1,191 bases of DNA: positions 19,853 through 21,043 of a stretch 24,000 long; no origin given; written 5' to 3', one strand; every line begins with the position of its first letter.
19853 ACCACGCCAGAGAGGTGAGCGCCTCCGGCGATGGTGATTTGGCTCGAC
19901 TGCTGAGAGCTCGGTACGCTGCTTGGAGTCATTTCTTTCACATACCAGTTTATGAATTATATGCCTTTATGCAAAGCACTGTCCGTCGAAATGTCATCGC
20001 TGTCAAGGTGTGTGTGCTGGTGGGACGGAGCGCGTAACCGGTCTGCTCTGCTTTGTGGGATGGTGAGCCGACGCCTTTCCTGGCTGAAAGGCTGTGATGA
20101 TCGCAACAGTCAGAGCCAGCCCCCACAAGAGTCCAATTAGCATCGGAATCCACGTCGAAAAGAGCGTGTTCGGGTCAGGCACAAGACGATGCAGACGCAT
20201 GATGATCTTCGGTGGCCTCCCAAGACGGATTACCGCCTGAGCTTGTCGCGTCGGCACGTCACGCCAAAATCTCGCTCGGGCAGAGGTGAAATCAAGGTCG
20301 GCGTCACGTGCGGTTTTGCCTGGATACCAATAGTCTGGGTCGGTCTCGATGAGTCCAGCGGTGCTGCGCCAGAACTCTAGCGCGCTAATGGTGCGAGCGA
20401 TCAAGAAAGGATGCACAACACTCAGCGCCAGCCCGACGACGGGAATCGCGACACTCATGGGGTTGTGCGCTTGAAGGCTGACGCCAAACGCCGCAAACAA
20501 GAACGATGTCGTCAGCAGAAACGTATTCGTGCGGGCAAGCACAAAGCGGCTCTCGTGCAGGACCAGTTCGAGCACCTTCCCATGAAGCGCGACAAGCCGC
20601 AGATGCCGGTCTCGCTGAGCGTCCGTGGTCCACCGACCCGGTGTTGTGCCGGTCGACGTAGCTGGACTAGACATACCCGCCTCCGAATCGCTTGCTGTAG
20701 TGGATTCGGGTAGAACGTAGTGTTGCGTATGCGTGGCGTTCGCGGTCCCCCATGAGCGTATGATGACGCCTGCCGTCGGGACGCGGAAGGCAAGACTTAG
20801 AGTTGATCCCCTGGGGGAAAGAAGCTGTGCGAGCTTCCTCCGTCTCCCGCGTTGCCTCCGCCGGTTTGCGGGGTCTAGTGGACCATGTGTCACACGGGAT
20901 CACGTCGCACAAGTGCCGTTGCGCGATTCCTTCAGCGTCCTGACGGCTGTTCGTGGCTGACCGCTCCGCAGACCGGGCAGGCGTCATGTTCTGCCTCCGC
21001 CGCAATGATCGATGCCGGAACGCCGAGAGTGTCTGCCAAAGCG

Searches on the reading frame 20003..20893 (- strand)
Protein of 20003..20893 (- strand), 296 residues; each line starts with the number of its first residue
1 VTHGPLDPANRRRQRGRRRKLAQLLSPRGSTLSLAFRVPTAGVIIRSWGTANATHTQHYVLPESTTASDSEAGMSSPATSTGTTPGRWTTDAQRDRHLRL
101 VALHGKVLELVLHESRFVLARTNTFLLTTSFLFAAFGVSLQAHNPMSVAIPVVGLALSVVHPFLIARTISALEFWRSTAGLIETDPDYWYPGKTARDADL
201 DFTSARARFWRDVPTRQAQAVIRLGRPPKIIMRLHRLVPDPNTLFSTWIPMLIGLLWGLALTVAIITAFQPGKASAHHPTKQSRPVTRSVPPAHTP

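Call 16: search_protein_families(library=pfam, proteins=[window:20003-20893:-], max_evalue=10)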
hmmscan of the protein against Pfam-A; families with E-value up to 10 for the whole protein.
window:20003-20893:- (296 aa): 1 family
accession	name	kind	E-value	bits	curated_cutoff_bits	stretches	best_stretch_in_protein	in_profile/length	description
PF24838.2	8xMP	-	6.9e-05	23.1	30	1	109-265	9-135/136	Octameric membrane protein family (8xMP)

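Call 29: search_protein_families(library=padloc, proteins=[window:20003-20893:-], max_evalue=0.01)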
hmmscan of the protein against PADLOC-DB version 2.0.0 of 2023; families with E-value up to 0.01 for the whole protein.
window:20003-20893:- (296 aa): 0 families
